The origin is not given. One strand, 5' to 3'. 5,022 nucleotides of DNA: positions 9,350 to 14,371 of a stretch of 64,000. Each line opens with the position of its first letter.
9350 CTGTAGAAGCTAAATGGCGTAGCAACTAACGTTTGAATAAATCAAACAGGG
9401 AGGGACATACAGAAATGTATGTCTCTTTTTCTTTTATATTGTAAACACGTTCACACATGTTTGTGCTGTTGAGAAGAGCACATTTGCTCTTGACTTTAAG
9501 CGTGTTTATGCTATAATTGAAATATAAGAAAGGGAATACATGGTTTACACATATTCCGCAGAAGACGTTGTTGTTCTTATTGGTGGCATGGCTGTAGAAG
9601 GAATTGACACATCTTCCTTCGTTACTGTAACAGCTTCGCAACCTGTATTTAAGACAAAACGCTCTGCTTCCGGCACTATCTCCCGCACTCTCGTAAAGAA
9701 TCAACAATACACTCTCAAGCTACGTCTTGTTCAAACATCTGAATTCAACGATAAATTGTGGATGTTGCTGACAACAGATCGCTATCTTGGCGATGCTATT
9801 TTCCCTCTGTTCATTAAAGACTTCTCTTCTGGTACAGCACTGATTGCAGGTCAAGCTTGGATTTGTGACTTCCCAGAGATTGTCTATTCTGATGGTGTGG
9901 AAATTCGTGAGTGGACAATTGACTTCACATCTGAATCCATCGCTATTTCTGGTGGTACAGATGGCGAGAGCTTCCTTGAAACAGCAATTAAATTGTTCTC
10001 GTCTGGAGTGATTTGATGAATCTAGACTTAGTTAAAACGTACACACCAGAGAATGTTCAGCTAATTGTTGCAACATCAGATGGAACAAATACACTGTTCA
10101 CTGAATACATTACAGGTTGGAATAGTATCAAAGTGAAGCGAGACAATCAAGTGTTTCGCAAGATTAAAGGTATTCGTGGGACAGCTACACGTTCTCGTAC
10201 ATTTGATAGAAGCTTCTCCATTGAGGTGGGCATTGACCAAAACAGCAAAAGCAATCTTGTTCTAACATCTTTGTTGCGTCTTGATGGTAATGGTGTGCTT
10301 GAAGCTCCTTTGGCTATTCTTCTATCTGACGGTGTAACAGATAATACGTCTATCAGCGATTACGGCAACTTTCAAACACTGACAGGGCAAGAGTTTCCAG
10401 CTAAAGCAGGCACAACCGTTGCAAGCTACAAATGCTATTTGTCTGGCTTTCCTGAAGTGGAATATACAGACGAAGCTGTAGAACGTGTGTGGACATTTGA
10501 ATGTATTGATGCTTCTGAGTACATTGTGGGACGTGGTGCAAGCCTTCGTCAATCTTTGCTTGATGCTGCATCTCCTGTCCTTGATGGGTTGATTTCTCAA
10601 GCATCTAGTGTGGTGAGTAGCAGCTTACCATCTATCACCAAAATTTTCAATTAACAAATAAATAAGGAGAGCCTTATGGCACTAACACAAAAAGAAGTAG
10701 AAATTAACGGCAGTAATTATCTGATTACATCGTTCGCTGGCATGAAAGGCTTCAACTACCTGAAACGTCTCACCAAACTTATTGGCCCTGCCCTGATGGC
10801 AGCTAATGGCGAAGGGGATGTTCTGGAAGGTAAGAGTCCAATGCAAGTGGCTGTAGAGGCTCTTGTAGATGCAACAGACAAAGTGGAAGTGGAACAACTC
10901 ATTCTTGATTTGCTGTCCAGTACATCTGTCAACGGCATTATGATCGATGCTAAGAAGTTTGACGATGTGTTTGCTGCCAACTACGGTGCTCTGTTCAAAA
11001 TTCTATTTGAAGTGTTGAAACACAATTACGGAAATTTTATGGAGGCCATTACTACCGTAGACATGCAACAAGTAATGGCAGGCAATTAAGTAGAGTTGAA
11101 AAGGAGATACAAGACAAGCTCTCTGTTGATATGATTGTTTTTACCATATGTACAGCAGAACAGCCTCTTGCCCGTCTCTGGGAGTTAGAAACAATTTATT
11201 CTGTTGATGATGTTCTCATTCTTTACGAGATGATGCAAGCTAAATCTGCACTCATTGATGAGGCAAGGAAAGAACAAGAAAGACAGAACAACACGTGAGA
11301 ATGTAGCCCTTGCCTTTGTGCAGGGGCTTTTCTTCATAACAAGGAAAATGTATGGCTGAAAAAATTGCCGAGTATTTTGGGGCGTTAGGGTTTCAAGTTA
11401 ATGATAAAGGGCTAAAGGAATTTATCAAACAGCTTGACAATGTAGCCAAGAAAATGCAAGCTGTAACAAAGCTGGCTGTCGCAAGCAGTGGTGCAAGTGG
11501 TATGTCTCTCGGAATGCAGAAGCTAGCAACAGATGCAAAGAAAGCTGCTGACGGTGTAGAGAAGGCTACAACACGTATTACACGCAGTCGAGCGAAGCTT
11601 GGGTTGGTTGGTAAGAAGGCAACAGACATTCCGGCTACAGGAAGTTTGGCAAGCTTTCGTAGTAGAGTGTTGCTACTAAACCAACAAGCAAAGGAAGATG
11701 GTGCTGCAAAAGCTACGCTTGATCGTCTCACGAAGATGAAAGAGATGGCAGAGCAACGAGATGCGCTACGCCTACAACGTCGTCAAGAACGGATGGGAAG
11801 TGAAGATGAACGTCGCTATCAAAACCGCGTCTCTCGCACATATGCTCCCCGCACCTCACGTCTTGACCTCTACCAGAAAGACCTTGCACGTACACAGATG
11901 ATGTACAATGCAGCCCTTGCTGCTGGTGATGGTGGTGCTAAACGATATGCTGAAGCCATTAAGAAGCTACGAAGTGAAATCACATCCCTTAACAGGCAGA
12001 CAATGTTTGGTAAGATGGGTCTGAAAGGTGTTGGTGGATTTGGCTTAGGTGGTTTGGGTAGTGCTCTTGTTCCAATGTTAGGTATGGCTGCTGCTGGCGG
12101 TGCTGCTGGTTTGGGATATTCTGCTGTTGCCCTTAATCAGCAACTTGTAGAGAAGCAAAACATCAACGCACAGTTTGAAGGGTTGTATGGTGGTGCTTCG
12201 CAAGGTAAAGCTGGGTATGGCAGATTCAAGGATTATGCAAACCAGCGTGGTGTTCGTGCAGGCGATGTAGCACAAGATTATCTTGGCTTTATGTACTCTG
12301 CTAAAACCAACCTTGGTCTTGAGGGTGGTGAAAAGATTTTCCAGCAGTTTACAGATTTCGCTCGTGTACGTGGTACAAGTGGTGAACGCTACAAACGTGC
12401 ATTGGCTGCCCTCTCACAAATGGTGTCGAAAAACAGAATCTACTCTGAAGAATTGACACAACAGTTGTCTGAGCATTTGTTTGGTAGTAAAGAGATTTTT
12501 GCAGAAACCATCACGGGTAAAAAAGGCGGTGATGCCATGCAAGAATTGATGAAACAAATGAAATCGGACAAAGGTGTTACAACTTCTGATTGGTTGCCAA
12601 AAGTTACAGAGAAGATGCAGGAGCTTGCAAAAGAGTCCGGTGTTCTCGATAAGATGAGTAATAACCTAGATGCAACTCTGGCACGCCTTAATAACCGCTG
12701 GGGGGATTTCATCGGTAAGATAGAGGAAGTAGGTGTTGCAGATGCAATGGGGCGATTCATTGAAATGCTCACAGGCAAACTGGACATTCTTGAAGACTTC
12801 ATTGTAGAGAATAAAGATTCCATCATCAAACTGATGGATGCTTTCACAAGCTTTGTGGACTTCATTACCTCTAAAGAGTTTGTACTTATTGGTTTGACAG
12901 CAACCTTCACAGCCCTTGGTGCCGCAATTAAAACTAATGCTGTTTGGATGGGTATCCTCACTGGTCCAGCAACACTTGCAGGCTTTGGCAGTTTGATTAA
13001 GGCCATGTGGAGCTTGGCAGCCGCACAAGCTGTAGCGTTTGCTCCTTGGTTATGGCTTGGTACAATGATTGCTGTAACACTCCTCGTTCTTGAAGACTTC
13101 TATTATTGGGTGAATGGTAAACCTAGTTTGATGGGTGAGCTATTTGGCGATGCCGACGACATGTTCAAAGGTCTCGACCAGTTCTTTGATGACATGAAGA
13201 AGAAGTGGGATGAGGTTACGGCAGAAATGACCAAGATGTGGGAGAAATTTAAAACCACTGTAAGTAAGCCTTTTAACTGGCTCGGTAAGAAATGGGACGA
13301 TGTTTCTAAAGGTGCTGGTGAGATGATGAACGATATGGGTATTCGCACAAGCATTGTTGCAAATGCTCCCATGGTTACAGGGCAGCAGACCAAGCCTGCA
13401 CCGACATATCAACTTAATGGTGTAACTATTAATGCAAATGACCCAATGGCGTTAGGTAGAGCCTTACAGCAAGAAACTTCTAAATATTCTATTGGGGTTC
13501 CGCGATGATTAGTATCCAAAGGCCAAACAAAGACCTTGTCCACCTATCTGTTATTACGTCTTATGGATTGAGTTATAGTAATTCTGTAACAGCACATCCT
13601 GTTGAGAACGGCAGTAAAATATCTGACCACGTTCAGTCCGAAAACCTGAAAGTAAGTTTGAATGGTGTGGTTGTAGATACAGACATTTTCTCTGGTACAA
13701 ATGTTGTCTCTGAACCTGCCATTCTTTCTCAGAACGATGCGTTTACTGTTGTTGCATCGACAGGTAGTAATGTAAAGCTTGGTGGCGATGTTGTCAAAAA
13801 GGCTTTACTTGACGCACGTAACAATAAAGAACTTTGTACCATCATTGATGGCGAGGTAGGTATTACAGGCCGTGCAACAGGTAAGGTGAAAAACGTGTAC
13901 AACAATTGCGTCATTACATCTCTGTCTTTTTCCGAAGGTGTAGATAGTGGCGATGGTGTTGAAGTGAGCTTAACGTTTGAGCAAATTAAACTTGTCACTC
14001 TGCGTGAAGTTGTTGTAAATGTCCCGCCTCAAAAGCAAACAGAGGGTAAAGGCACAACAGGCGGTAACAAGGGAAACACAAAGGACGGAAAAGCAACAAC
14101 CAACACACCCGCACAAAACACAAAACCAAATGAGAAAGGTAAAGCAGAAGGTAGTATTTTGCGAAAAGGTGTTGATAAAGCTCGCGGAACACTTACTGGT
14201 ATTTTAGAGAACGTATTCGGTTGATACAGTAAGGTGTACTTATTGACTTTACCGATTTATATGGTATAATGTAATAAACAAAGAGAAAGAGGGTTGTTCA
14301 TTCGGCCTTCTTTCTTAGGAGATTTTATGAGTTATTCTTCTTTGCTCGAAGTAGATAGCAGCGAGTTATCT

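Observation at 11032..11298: Programmed -1 frameshift (A_AAT_TTT) generating a GT-like tail chaperone fusion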

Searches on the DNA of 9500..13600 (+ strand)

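Call 5: search_dna_similar(query=window:9500-13600:+, collection=phages, mode=near)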
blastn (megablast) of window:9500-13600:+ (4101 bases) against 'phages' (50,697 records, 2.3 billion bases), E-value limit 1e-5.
No match.
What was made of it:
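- Tried and rejected: Megablast of 9500-13600 against 50,697 phage records: no match (call 5).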

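Call 46: search_rna_families(source=window, start=10600, end=11400, threshold=evalue, max_evalue=1)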
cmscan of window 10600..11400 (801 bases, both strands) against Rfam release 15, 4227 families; matches with E-value up to 1: 2.
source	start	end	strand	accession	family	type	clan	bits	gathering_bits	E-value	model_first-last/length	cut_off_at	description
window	11239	11329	+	RF01393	isrJ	Gene; sRNA;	-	19.7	37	0.49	1-75/75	no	isrJ Hfq binding RNA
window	10600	10682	+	RF01469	rli33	Gene; sRNA;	CL00114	13.5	46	0.28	449-532/532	5'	Listeria sRNA rli33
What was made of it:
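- Tried and rejected: Rfam scan of 10600-11400: only two chance-level hits, below their gathering scores (call 46).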

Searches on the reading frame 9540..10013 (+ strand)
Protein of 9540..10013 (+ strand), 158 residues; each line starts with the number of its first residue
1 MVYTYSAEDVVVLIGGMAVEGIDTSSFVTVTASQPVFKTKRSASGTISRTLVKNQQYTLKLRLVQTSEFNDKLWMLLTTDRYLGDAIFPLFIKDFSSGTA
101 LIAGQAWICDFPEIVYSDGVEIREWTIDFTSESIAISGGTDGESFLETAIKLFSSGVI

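Call 6: search_protein_families(library=pfam, proteins=[window:9540-10013:+], max_evalue=1)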
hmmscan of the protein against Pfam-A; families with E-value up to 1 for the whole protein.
window:9540-10013:+ (158 aa): 2 families
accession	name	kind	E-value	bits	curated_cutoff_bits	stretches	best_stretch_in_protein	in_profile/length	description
PF21558.3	Pept_S41_N_bact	-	0.0096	16.2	27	1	110-155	22-64/87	Bacteroidetes, Peptidase, S41 family, N-terminal domain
PF11681.13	KPP10_Orf10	-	0.024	15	25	1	4-130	3-137/144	Bacteriophage KPP10, Structural protein ORF10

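Call 7: search_protein_families(library=phrogs, proteins=[window:9540-10013:+], max_evalue=1)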
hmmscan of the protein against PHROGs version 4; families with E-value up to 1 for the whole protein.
window:9540-10013:+ (158 aa): 1 family
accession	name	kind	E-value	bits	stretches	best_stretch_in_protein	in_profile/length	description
phrog_280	-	head and packaging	8.5e-29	101.4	1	1-134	2-135/143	virion structural protein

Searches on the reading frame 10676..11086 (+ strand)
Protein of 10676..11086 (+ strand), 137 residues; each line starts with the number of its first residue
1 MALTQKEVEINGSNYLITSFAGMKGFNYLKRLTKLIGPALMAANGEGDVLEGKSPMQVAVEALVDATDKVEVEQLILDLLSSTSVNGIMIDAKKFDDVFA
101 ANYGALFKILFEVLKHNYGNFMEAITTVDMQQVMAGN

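Call 6: search_protein_families(library=pfam, proteins=[window:10676-11086:+], max_evalue=1)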
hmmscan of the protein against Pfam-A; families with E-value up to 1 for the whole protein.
window:10676-11086:+ (137 aa): 5 families
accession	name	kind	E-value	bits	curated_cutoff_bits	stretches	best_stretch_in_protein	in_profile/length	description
PF21822.3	Phage_TAC_15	-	2.7e-21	76.8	22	1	11-124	1-122/127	Phage tail assembly chaperone protein, TAC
PF05718.17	Pox_int_trans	-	0.011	14.9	22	1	8-91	285-371/382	Poxvirus intermediate transcription factor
PF10876.14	Phage_TAC_9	-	0.012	16.1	25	1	23-123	23-127/144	Phage tail assembly chaperone protein, TAC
PF03637.22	Mob1_phocein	-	0.044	14.2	27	1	92-134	103-145/170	Mob1/phocein family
PF23939.1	DUF7274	-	0.12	12.7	24.5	1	83-114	11-42/75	Domain of unknown function (DUF7274)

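Call 7: search_protein_families(library=phrogs, proteins=[window:10676-11086:+], max_evalue=1)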
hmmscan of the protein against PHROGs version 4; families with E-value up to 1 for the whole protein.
window:10676-11086:+ (137 aa): 6 families
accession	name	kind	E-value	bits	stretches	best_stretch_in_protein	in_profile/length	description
phrog_1613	-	tail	2.1e-27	97.1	1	1-127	1-131/143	tail assembly chaperone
phrog_3840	-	tail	9.5e-14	52.1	1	7-129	9-133/158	tail assembly chaperone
phrog_6419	-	unknown function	2.8e-09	37.9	1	5-125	4-124/140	-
phrog_1688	-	tail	0.00016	22.7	1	6-130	2-140/146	tail assembly chaperone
phrog_11820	-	tail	0.011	16.8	1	62-129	60-128/151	tail assembly chaperone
phrog_6087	-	unknown function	0.18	13.2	1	80-100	31-51/88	-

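Call 33: find_related_loci(query=window:10676-11038:+, collection=metagenome_contigs, flank=1500)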
Query seq(121 aa) (121 aa) in metagenome_contigs; peptide patterns used: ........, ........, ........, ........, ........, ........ (x = any residue, [..] = any of these).
115 stretches matched a pattern; 3 encode a relative of the query (tblastn E <= 1e-3); 3 distinct loci.
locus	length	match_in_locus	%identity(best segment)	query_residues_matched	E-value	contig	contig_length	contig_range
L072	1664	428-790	99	1-121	3e-82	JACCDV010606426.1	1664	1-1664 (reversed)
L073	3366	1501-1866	62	1-121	2e-47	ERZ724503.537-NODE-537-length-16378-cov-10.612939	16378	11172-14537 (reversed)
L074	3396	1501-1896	27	4-121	7e-7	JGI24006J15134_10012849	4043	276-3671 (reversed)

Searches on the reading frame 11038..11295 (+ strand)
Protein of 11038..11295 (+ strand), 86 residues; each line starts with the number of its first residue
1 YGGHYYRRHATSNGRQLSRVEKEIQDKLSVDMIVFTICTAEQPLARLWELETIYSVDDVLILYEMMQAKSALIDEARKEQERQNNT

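Call 6: search_protein_families(library=pfam, proteins=[window:11038-11295:+], max_evalue=1)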
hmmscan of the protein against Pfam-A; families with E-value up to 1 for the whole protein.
window:11038-11295:+ (86 aa): 1 family
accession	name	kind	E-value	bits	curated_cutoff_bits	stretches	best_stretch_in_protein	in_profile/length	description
PF15891.11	Nuc_deoxyri_tr2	-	0.05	14.4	30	1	12-62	50-100/105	Nucleoside 2-deoxyribosyltransferase like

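Call 7: search_protein_families(library=phrogs, proteins=[window:11038-11295:+], max_evalue=1)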
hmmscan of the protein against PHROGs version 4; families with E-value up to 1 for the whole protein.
window:11038-11295:+ (86 aa): 4 families
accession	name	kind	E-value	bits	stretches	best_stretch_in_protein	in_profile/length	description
phrog_4625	-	unknown function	1.3e-09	38.7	1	22-84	7-69/72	-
phrog_3976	-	unknown function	0.0013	19.3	1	29-70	13-52/67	-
phrog_4774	-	unknown function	0.0097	16.9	1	41-80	131-173/177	-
phrog_31474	-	unknown function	0.025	15.7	1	44-66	9-31/50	-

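Call 57: find_homologous_proteins(query=window:11089-11295:+, max_evalue=0.01)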
Query seq(69 aa) (69 aa): 1 proteins with E <= 0.01 among 1 candidates.
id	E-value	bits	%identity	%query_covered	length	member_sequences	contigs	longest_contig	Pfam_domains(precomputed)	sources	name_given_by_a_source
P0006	1.5e-23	99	91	80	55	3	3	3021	-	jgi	jgi:hypothetical protein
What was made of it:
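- Tried and rejected: Word-indexed protein search with the extension alone: only one 55-aa hit (call 57).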

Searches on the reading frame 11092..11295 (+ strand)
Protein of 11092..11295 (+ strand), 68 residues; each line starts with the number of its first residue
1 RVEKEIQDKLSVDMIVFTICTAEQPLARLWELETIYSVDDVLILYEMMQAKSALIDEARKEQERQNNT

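Call 63: search_protein_representatives(protein=window:11092-11295:+)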
Query: 68 residues. Proteins with E-value up to 0.001 (for the whole library): 8; up to 1e-10: 2; up to 1e-30: 0. The best 8 are listed.
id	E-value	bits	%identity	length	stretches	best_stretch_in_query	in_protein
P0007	8.4e-17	76.1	73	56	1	14-65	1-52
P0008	4.7e-12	61.2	63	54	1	16-66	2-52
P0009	1.0e-06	44.4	42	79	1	2-65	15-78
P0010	5.7e-05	39.0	35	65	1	4-65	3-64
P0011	3.7e-04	36.5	51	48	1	21-65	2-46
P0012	4.0e-04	36.3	39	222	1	4-64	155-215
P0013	6.1e-04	35.8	41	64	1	8-66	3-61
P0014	7.4e-04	35.5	39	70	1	7-63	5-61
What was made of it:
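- Databases hold it and its relatives as separate 48-79-aa proteins (calls 57, 63).
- Tried and rejected: The exhaustive search found 8 hits, including the 222-aa fusion (call 63).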

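Call 65: search_protein_families(library=pfam, proteins=[P0012], max_evalue=1)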
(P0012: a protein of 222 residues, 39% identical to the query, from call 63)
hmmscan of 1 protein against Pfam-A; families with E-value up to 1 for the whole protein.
P0012 (222 aa): 1 family
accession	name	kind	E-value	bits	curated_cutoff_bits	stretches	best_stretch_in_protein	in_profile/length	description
PF21822.3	Phage_TAC_15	-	0.0025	18.8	22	1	14-109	5-120/127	Phage tail assembly chaperone protein, TAC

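Call 67: find_encoding_contigs(protein=P0012, flank=3000, max_places=3)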
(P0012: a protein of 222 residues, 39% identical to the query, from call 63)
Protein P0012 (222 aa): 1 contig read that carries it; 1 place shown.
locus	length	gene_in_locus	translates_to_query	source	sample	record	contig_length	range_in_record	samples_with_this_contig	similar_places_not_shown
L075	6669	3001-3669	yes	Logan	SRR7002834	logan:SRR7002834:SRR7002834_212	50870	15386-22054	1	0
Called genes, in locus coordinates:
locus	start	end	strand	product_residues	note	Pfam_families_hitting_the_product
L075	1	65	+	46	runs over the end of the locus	-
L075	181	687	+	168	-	PF24090:DUF7375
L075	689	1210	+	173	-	PF11681:Phage_Tube_PhiTE (weak)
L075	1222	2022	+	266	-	PF21821:Dit_like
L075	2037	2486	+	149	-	-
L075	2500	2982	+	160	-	-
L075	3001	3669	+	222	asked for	-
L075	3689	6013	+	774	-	PF20155:TMP_3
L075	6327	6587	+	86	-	-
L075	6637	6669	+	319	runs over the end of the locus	PF22759:E217_GP41 (faint)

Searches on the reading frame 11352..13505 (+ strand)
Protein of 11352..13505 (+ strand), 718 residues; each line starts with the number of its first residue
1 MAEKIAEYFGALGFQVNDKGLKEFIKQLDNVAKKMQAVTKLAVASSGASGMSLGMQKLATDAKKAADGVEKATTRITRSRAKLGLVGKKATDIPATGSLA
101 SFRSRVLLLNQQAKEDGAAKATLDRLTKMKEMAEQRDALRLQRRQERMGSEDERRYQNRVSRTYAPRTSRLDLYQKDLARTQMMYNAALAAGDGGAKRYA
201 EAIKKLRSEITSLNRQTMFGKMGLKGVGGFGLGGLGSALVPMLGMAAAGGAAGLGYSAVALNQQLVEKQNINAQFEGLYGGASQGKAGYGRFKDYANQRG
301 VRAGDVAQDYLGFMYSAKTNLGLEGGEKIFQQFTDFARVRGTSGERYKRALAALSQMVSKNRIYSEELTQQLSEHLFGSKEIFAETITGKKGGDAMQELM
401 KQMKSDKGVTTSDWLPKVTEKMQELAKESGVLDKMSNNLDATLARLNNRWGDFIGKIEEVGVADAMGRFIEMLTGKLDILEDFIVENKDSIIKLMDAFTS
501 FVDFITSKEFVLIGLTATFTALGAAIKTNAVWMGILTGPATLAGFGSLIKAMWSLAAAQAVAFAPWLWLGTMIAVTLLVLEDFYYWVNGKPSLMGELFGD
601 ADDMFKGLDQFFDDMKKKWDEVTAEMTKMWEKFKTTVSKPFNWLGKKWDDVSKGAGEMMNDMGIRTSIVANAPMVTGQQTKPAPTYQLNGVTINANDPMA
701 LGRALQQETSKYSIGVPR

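Call 6: search_protein_families(library=pfam, proteins=[window:11352-13505:+], max_evalue=1)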
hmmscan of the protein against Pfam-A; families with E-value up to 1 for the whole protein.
window:11352-13505:+ (718 aa): 8 families
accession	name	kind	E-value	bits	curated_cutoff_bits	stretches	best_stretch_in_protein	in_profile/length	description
PF20155.4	TMP_3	-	1.4e-15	58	41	1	269-458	11-191/192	Tape measure protein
PF25034.1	Spectrin_SYNE1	-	0.04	14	35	0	408-459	129-185/188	Nesprin-1, spectrin repeats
PF09687.15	PRESAN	-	0.052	14.4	23.7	1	598-660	17-79/125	Plasmodium RESA N-terminal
PF09718.15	Tape_meas_lam_C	-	0.15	12.6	23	0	47-79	3-35/76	Lambda phage tail tape-measure protein (Tape_meas_lam_C)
PF05823.17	Gp-FAR-1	-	0.26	12.1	29.2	1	596-638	28-69/149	Nematode fatty acid retinoid binding protein (Gp-FAR-1)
PF05282.17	AAR2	-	0.27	11.6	23.6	0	604-643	118-157/160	AAR2 C-terminal repeat region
PF19684.4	DUF6186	-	0.65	10.9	25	0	541-570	2-31/37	Family of unknown function (DUF6186)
PF12644.12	DUF3782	-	0.93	10.1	24.4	1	416-452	4-40/78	Protein of unknown function (DUF3782)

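Call 7: search_protein_families(library=phrogs, proteins=[window:11352-13505:+], max_evalue=1)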
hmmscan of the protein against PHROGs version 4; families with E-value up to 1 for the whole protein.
window:11352-13505:+ (718 aa): 15 families
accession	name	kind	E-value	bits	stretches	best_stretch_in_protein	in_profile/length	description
phrog_5255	-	tail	1.6e-23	84.4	1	22-514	94-572/800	tail length tape measure protein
phrog_4036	-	tail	2.8e-23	83.5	1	294-456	292-448/749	tail length tape measure protein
phrog_2335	-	tail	7.5e-20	71.5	1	11-652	255-898/1536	tail length tape measure protein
phrog_20644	-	tail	1.7e-16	60.8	1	226-544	173-490/671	tail length tape measure protein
phrog_9807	-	tail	3.5e-14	52.2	1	288-481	358-550/1972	tail length tape measure protein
phrog_18891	-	tail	5.6e-12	45.3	1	310-479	315-476/1191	tail length tape measure protein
phrog_25927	-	tail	8.1e-09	35.8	1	294-467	213-388/625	tail length tape measure protein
phrog_7817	-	unknown function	9.6e-09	35.2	1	308-697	357-721/742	-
phrog_33615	-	unknown function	6.7e-08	31.6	1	210-485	217-498/1395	-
phrog_34923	-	tail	2.2e-07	30.9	1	549-622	344-421/540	tail length tape measure protein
phrog_28779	-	tail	3.7e-06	26.8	1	300-632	256-590/677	tail length tape measure protein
phrog_1535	-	tail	0.00028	20.2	1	434-660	725-903/1152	tail length tape measure protein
phrog_16297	-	tail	0.0029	17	1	515-602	284-375/777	tail length tape measure protein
phrog_8125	-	tail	0.26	11.2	1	605-700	431-520/578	tail length tape measure protein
phrog_5553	-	unknown function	0.46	11.7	0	420-509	7-100/114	-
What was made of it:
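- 11352..13508 (+): Tape measure protein gene (718 aa). Several tape-measure PHROGs also match (calls 6, 7).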

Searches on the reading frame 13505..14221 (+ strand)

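Call 60: search_protein_families(library=phrogs, proteins=[window:13505-14221:+], max_evalue=0.001)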
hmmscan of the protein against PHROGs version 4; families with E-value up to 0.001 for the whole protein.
window:13505-14221:+ (239 aa): 5 families
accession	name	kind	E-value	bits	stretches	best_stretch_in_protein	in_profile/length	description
phrog_817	-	tail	3e-38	132.3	1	3-211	9-185/200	tail fiber protein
phrog_1517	-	lysis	8.4e-20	72.3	1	1-208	3-175/202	endolysin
phrog_5090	-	tail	9.5e-07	29.4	1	4-183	15-192/213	baseplate hub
phrog_5197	-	unknown function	2.1e-06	28.2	0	130-206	159-237/295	-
phrog_37482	-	unknown function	0.0003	21.5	1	15-58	10-53/198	-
